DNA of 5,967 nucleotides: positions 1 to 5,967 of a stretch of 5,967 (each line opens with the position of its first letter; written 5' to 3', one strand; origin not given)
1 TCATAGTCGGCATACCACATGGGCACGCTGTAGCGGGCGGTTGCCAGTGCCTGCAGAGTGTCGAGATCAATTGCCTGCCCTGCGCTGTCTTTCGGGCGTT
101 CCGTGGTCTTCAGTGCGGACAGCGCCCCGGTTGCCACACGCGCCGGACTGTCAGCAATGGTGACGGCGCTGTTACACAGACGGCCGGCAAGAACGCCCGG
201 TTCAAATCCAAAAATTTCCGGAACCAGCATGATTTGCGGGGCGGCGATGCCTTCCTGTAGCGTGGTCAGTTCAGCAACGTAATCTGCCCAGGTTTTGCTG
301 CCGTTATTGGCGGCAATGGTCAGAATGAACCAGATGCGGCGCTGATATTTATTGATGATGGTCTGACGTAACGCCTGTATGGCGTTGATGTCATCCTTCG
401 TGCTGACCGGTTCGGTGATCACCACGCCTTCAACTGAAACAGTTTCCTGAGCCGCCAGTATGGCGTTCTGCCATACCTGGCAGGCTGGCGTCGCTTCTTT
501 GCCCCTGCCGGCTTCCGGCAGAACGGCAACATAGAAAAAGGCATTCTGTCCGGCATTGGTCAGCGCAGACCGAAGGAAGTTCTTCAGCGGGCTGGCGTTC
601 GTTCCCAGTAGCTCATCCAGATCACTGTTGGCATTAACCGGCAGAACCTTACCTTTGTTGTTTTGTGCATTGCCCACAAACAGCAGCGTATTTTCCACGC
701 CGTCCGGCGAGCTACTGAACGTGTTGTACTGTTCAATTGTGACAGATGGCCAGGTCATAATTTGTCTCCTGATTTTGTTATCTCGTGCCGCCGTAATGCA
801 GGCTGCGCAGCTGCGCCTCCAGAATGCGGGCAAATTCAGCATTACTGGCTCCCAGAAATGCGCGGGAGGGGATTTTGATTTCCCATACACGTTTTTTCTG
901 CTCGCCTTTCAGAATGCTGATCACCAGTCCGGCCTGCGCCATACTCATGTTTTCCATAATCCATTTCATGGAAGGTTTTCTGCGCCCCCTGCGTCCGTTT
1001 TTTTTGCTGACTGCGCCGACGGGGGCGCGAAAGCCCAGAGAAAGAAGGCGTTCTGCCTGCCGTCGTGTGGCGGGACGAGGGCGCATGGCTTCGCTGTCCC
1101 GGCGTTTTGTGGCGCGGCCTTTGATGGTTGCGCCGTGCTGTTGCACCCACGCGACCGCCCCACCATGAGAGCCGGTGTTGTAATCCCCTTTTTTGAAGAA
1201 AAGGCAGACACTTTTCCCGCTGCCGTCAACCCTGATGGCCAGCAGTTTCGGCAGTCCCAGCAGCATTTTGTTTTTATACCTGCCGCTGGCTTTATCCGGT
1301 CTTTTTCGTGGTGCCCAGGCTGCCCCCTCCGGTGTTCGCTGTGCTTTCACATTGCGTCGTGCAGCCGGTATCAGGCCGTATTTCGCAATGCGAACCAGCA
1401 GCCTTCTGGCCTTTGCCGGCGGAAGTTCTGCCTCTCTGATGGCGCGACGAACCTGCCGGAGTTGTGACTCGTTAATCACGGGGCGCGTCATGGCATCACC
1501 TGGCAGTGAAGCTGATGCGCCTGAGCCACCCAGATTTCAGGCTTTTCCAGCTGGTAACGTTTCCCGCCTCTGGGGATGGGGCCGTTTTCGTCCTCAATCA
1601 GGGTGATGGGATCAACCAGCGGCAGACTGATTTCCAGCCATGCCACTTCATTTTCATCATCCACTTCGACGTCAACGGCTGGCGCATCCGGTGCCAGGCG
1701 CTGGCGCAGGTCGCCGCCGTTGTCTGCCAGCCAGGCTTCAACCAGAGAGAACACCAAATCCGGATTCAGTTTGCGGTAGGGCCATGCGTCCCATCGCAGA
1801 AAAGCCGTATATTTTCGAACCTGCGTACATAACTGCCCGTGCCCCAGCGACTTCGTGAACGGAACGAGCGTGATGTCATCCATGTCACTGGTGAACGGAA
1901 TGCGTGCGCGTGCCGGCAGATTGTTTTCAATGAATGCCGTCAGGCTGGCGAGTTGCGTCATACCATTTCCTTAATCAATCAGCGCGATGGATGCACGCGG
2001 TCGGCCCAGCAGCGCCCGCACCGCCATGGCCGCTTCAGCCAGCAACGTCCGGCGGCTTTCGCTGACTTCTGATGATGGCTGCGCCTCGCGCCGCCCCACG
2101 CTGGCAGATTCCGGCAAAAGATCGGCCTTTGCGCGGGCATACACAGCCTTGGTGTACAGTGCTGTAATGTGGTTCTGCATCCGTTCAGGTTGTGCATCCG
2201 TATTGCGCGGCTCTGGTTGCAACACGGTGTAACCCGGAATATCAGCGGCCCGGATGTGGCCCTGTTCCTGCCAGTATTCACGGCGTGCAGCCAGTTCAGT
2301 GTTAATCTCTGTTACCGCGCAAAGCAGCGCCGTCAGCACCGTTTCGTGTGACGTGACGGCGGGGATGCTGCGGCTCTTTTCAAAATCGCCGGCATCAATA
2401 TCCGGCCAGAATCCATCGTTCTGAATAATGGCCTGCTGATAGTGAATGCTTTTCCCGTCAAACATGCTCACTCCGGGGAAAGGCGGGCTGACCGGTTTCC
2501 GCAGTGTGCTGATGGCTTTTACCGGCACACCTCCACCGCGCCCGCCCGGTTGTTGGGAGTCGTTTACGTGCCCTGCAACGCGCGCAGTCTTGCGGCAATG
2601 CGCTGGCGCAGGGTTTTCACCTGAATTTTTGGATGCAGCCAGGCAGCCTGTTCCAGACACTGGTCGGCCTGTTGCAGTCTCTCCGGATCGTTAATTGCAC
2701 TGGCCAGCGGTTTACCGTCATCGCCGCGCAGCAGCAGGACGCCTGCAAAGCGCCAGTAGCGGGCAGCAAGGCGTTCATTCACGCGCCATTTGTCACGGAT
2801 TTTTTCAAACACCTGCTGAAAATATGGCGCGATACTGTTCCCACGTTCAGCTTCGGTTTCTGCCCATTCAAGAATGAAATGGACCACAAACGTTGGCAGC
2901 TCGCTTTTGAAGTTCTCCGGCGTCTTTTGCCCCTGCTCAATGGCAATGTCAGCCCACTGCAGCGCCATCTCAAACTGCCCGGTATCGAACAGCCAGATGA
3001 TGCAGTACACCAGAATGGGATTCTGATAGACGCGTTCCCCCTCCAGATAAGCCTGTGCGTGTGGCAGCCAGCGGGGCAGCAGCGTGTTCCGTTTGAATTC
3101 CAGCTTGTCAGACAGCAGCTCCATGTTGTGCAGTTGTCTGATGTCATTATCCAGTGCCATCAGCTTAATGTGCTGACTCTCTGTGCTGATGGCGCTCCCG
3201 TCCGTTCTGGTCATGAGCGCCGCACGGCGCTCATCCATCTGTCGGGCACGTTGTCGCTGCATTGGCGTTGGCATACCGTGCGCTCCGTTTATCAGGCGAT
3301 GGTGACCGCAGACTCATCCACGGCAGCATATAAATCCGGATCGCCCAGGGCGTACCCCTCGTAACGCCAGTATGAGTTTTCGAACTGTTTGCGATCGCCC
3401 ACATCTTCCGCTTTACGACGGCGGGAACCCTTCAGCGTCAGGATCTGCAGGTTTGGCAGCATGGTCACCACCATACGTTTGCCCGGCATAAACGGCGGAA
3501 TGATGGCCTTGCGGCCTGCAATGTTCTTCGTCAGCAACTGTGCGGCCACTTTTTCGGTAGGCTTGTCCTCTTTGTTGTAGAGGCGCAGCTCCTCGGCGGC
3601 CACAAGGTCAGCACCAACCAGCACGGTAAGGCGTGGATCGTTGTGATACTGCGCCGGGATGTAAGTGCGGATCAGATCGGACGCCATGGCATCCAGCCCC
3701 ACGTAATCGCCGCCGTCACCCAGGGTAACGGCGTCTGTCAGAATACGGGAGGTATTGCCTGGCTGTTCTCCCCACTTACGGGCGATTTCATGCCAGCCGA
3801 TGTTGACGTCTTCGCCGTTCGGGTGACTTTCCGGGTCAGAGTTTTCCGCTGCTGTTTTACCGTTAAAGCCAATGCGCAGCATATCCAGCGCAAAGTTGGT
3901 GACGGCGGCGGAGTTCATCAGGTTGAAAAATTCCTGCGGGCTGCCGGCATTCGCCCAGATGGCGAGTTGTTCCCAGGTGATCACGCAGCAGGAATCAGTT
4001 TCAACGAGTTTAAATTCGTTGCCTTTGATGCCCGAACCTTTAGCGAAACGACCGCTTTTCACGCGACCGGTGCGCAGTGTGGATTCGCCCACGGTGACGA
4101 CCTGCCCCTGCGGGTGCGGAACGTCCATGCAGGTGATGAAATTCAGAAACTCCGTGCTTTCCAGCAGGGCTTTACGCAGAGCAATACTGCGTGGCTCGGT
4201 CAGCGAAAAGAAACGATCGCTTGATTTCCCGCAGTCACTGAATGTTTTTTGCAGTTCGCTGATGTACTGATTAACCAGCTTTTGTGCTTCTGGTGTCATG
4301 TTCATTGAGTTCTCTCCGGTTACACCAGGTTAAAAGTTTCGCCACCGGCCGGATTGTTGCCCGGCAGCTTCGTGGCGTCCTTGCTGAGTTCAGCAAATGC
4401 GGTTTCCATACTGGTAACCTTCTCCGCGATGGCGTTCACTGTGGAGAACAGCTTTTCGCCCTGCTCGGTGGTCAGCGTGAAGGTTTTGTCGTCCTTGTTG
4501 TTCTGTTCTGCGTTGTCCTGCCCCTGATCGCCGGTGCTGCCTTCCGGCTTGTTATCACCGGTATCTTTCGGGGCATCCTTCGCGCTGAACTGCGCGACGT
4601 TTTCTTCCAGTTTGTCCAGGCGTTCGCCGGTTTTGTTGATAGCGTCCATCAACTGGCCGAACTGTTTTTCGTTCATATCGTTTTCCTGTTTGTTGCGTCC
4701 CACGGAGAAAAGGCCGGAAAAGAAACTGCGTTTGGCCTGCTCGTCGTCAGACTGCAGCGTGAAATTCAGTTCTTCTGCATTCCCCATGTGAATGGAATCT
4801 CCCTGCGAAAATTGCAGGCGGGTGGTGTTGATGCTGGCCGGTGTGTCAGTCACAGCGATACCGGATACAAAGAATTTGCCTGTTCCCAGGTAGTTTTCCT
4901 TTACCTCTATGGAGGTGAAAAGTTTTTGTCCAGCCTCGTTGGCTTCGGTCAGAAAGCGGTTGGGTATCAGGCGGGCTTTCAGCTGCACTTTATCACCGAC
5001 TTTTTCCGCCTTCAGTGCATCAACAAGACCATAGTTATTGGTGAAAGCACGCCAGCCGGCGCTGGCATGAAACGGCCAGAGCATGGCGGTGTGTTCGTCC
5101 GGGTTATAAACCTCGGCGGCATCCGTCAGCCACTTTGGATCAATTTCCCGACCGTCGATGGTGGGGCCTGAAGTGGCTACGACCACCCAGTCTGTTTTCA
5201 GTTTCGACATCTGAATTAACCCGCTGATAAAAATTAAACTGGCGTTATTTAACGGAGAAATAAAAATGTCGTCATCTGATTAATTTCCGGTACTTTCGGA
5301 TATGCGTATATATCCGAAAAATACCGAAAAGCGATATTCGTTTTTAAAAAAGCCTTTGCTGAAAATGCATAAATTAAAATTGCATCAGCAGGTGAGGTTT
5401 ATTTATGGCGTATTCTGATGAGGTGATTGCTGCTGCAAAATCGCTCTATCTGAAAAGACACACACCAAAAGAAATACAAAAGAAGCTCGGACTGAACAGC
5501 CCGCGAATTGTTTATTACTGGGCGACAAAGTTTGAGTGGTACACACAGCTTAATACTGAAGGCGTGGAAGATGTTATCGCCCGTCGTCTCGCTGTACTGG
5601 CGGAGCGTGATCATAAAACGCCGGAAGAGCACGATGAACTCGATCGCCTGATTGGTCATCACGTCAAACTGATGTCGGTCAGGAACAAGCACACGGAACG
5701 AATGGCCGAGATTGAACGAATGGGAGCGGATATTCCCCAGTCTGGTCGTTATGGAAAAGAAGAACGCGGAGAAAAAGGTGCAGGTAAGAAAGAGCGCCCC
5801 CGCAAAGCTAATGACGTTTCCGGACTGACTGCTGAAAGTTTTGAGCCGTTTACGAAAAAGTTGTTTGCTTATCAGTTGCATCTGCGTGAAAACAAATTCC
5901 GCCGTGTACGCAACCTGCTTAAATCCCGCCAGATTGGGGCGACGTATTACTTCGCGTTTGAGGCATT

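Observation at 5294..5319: Perfect inverted repeat centred almost exactly midway between the divergent scaffold and terminase start codons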

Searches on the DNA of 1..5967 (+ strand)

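Call 3: search_dna_similar(query=window:1-5967:+, collection=phages, mode=near, max_rows=30)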
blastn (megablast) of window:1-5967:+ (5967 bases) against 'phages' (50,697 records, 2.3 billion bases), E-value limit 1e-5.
No match.

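Call 10: search_dna_similar(query=window:4900-5967:+, collection=ecoli_genomes, mode=near, max_rows=40, rows=spread)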
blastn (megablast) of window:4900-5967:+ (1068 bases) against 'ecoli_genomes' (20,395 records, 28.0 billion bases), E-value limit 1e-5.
Records with a match: 42; places in all: 43; records where one place covers at least 80% of the query: 42.
Genomes with a match: 42 of 5426; with a place that covers at least 80% of the query: 42. Places per genome that has any: lowest 1, median 1, highest 2. On chromosomes: 43 places; on plasmids: 0.
Best place of each record, by identity: >=99% 3; 95-99% 11; 90-95% 26; 80-90% 1; 60-80% 1.
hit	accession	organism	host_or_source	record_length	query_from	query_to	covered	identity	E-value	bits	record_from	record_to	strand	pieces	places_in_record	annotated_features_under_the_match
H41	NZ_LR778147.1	Escherichia coli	sediment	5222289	1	1068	100%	99.8%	0e+0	1962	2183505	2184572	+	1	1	terminase large subunit domain-containing protein | GPO family capsid scaffolding protein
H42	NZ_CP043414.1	Escherichia coli strain EC42405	bovine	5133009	1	1068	100%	99.7%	0e+0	1956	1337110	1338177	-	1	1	terminase large subunit domain-containing protein | GPO family capsid scaffolding protein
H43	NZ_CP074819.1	Escherichia coli strain 7_33_46A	bovine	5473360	1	1068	100%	99.3%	0e+0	1934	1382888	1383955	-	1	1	terminase large subunit domain-containing protein | GPO family capsid scaffolding protein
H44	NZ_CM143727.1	Escherichia coli strain CFIAFB20180511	food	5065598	1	1068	100%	98.7%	0e+0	1895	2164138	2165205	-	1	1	terminase large subunit domain-containing protein | GPO family capsid scaffolding protein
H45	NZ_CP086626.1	Escherichia coli strain RIVM_C037134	Homo sapiens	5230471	1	1068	100%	97.3%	0e+0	1812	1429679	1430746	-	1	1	terminase large subunit domain-containing protein | GPO family capsid scaffolding protein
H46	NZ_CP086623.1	Escherichia coli strain RIVM_C037794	Homo sapiens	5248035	1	1068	100%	97.3%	0e+0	1812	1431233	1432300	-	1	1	terminase large subunit domain-containing protein | GPO family capsid scaffolding protein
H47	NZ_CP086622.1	Escherichia coli strain RIVM_C037884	Homo sapiens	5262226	1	1068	100%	97.3%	0e+0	1812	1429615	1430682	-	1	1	terminase large subunit domain-containing protein | GPO family capsid scaffolding protein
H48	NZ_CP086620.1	Escherichia coli strain RIVM_C039205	Homo sapiens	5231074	1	1068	100%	97.3%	0e+0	1812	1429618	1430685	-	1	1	terminase large subunit domain-containing protein | GPO family capsid scaffolding protein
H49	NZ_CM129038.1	Escherichia coli strain 700481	Homo sapiens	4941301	1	1068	100%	97.3%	0e+0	1812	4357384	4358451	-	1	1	terminase large subunit domain-containing protein | GPO family capsid scaffolding protein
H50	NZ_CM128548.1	Escherichia coli strain MMC-J-0078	Homo sapiens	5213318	1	1068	100%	97.3%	0e+0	1812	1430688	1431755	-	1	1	terminase large subunit domain-containing protein | GPO family capsid scaffolding protein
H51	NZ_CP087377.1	Escherichia coli strain RIVM_C019217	Homo sapiens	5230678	1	1065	100%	97.4%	0e+0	1812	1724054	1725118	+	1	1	terminase large subunit domain-containing protein | GPO family capsid scaffolding protein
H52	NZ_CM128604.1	Escherichia coli strain E200139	Homo sapiens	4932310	1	1065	100%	97.4%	0e+0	1812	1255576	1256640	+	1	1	terminase large subunit domain-containing protein | GPO family capsid scaffolding protein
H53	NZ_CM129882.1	Escherichia coli strain MB06234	seawater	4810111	4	1068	100%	94.8%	0e+0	1663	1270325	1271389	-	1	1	terminase large subunit domain-containing protein | GPO family capsid scaffolding protein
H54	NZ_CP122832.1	Escherichia coli strain ETEC1730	Sus scrofa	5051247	4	1068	100%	94.3%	0e+0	1629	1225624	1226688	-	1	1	terminase large subunit domain-containing protein | GPO family capsid scaffolding protein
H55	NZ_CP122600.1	Escherichia coli strain ETEC6333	Sus scrofa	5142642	4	1068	100%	94.3%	0e+0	1629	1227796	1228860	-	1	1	terminase large subunit domain-containing protein | GPO family capsid scaffolding protein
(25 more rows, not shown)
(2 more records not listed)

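Call 12: get_annotated_region(hit=H41, flank=20000)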
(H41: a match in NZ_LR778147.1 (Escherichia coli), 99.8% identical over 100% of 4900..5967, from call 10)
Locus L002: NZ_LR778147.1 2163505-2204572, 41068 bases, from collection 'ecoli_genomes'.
description: Escherichia coli isolate SC418 chromosome 1
organism: Escherichia coli (NCBI taxid 562)
replicon: chromosome; assembly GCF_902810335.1
host: -; source: sediment; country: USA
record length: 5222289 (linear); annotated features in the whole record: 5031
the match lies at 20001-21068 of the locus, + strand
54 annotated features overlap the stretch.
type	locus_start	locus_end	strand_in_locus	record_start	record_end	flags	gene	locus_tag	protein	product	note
CDS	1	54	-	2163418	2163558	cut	-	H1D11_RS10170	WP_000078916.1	Hok/Gef family protein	-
CDS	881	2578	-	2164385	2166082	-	-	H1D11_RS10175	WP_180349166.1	hypothetical protein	-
CDS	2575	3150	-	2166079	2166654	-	-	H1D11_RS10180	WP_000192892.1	hypothetical protein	-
CDS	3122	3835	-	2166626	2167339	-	-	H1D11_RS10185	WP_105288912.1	hypothetical protein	-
CDS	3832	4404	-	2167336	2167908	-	-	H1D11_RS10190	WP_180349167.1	DUF4376 domain-containing protein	-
CDS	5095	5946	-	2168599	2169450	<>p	-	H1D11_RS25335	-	phage tail protein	incomplete; partial in the middle of a contig; missing N-terminus and C-terminus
CDS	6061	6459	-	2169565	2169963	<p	-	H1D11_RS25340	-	phage tail-collar fiber domain-containing protein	incomplete; partial in the middle of a contig; missing C-terminus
CDS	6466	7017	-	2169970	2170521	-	-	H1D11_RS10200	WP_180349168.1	tail fiber assembly protein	-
CDS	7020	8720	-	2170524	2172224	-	-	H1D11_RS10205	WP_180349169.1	phage tail-collar fiber domain-containing protein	-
CDS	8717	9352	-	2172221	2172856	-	-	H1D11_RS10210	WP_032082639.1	phage tail protein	-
CDS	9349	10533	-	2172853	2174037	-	-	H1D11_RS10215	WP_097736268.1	baseplate J/gp47 family protein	-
CDS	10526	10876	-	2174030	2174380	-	-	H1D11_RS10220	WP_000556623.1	DUF2590 family protein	-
CDS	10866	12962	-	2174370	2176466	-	-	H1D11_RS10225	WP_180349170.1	phage tail tape measure protein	-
CDS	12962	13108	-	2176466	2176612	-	-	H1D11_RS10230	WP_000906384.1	DUF6890 family protein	-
CDS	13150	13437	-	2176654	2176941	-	-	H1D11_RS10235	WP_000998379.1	putative phage tail assembly chaperone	-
CDS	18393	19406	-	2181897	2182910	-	-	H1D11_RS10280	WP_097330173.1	phage major capsid protein, P2 family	-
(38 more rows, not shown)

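Call 16: search_dna_similar(query=window:5000-5700:+, collection=ecoli_genomes, mode=distant, max_rows=60, rows=spread)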
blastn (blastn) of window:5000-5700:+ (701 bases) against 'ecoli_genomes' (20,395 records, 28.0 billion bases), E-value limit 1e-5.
Records with a match: 61; places in all: 65; records where one place covers at least 80% of the query: 42.
Genomes with a match: 61 of 5426; with a place that covers at least 80% of the query: 42. Places per genome that has any: lowest 1, median 1, highest 2. On chromosomes: 65 places; on plasmids: 0.
Best place of each record, by identity: >=99% 4; 95-99% 10; 90-95% 23; 80-90% 7; 60-80% 17.
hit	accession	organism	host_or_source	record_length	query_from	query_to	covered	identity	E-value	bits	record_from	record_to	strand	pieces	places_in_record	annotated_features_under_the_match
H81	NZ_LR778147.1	Escherichia coli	sediment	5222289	1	701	100%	99.7%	0e+0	1256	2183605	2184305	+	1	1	terminase large subunit domain-containing protein | GPO family capsid scaffolding protein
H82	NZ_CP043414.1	Escherichia coli strain EC42405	bovine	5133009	1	701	100%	99.6%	0e+0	1251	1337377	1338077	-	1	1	terminase large subunit domain-containing protein | GPO family capsid scaffolding protein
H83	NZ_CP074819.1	Escherichia coli strain 7_33_46A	bovine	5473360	1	701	100%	99.3%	0e+0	1242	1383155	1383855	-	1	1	terminase large subunit domain-containing protein | GPO family capsid scaffolding protein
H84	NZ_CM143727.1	Escherichia coli strain CFIAFB20180511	food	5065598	1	701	100%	99.3%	0e+0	1242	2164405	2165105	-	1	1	terminase large subunit domain-containing protein | GPO family capsid scaffolding protein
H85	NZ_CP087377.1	Escherichia coli strain RIVM_C019217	Homo sapiens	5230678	1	701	100%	98.1%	0e+0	1206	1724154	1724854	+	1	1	terminase large subunit domain-containing protein | GPO family capsid scaffolding protein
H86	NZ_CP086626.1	Escherichia coli strain RIVM_C037134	Homo sapiens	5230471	1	701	100%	98.1%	0e+0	1206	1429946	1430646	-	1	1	terminase large subunit domain-containing protein | GPO family capsid scaffolding protein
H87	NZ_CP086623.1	Escherichia coli strain RIVM_C037794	Homo sapiens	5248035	1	701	100%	98.1%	0e+0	1206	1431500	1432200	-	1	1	terminase large subunit domain-containing protein | GPO family capsid scaffolding protein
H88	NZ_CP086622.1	Escherichia coli strain RIVM_C037884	Homo sapiens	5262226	1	701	100%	98.1%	0e+0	1206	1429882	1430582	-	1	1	terminase large subunit domain-containing protein | GPO family capsid scaffolding protein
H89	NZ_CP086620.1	Escherichia coli strain RIVM_C039205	Homo sapiens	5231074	1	701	100%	98.1%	0e+0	1206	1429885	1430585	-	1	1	terminase large subunit domain-containing protein | GPO family capsid scaffolding protein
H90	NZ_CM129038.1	Escherichia coli strain 700481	Homo sapiens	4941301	1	701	100%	98.1%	0e+0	1206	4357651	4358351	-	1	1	terminase large subunit domain-containing protein | GPO family capsid scaffolding protein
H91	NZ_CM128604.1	Escherichia coli strain E200139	Homo sapiens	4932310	1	701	100%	98.1%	0e+0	1206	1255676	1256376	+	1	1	terminase large subunit domain-containing protein | GPO family capsid scaffolding protein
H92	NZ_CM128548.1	Escherichia coli strain MMC-J-0078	Homo sapiens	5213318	1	701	100%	98.1%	0e+0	1206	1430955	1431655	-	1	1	terminase large subunit domain-containing protein | GPO family capsid scaffolding protein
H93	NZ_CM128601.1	Escherichia coli strain E300010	Homo sapiens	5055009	1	701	100%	98.0%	0e+0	1202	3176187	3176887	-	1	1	terminase large subunit domain-containing protein | GPO family capsid scaffolding protein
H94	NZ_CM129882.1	Escherichia coli strain MB06234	seawater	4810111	2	701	100%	95.3%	0e+0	1114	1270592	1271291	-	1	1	terminase large subunit domain-containing protein | GPO family capsid scaffolding protein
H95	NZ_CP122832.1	Escherichia coli strain ETEC1730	Sus scrofa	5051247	2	701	100%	94.6%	0e+0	1092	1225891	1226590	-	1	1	terminase large subunit domain-containing protein | GPO family capsid scaffolding protein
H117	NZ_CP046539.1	Escherichia coli strain FHI_NMBU_10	Homo sapiens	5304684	2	701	100%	85.1%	0e+0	840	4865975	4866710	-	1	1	terminase large subunit domain-containing protein | GPO family capsid scaffolding protein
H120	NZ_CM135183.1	Escherichia coli strain Z1324SEC0014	Swine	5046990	2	701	100%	83.8%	0e+0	818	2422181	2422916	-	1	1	terminase large subunit domain-containing protein | GPO family capsid scaffolding protein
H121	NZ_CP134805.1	Escherichia coli strain E7-1N7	agricultural environment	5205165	2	701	100%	72.2%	4e-99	370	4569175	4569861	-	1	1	terminase large subunit domain-containing protein | GPO family capsid scaffolding protein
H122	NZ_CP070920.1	Escherichia coli strain 40EC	Homo sapiens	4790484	568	699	19%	70.5%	3e-6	64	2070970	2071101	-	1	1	terminase large subunit domain-containing protein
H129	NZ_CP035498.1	Escherichia coli strain 04-00955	Homo sapiens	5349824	67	178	16%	75.2%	5e-9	72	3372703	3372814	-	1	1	GPO family capsid scaffolding protein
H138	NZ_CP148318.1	Escherichia coli strain Z1323MEC0001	Mammal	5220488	114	178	9%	83.1%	6e-8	69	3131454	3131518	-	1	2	GPO family capsid scaffolding protein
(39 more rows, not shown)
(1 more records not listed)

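Call 17: search_dna_similar(query=window:5000-5700:+, collection=phages, mode=distant, max_rows=30)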
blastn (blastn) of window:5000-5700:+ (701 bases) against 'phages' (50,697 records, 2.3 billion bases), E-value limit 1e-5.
No match.

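Call 18: get_annotated_region(hit=H121, flank=6000)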
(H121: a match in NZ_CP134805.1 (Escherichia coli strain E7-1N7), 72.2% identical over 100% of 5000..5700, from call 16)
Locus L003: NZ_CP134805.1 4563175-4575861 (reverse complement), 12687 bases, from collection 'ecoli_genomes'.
description: Escherichia coli strain E7-1N7 chromosome, complete genome
organism: Escherichia coli strain E7-1N7 (NCBI taxid 562)
replicon: chromosome; assembly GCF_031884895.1
host: -; source: agricultural environment; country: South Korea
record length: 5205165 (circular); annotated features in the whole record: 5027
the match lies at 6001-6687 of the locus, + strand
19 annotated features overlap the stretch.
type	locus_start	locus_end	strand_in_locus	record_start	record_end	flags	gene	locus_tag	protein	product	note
CDS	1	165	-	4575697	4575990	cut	-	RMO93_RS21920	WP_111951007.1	phage holin family protein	-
CDS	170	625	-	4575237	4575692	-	-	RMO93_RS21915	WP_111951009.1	phage protein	-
CDS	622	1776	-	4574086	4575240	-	-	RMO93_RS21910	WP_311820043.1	DUF2586 domain-containing protein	-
CDS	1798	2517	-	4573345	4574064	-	-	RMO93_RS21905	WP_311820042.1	phage virion morphogenesis protein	-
CDS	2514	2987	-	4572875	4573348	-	-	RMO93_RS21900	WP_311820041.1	phage tail protein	-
CDS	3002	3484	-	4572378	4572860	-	-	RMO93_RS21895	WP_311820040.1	head completion/stabilization protein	-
CDS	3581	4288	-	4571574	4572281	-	gpM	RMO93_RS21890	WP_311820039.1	phage terminase small subunit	-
CDS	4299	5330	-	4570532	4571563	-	-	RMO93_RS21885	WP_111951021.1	phage major capsid protein, P2 family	-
CDS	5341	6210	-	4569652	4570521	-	-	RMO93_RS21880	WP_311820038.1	GPO family capsid scaffolding protein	-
CDS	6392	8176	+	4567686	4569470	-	-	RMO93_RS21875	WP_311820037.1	terminase large subunit domain-containing protein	-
CDS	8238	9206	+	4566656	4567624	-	-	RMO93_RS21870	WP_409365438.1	phage portal protein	-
CDS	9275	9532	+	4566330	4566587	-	-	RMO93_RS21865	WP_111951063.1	Ogr/Delta-like zinc finger protein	-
CDS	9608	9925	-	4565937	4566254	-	-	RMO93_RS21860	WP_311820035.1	hypothetical protein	-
CDS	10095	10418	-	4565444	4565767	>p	-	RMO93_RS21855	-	ead/Ea22-like family protein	incomplete; partial in the middle of a contig; missing C-terminus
CDS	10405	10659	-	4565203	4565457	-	-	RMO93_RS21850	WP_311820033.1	DUF7446 family protein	-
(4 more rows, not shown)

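Call 19: get_annotated_region(hit=H117, flank=6000)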
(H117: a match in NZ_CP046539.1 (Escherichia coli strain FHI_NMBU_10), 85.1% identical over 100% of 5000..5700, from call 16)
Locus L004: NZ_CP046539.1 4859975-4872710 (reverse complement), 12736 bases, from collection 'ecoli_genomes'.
description: Escherichia coli strain FHI_NMBU_10 chromosome, complete genome
organism: Escherichia coli strain FHI_NMBU_10 (NCBI taxid 562)
replicon: chromosome; assembly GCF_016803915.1
host: Homo sapiens; source: feces; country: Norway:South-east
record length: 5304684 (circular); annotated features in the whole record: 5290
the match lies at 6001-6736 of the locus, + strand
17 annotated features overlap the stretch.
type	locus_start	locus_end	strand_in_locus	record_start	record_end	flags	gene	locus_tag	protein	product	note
CDS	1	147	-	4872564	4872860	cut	-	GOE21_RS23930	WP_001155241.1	phage holin family protein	-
CDS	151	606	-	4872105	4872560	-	-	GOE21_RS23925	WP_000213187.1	phage protein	-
CDS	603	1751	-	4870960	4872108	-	-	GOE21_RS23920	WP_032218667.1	DUF2586 domain-containing protein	-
CDS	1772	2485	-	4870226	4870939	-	-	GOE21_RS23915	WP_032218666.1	phage virion morphogenesis protein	-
CDS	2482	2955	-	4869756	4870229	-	-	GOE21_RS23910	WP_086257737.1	phage tail protein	-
CDS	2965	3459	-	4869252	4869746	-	-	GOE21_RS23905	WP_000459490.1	head completion/stabilization protein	-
CDS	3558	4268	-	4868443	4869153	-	gpM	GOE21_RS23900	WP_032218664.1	phage terminase small subunit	-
CDS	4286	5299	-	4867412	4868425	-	-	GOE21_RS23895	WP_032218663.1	phage major capsid protein, P2 family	-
CDS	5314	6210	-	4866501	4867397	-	-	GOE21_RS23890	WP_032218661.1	GPO family capsid scaffolding protein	-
CDS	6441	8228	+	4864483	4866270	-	-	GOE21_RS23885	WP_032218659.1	terminase large subunit domain-containing protein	-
CDS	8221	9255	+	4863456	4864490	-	-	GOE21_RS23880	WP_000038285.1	phage portal protein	-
CDS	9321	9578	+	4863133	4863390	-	-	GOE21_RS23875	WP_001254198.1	ogr/Delta-like zinc finger family protein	-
CDS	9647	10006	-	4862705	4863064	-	-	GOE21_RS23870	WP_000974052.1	RrF2 family transcriptional regulator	-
CDS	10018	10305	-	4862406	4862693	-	-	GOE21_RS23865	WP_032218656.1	hypothetical protein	-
CDS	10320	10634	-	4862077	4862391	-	-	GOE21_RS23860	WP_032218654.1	plasmid partitioning/stability family protein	-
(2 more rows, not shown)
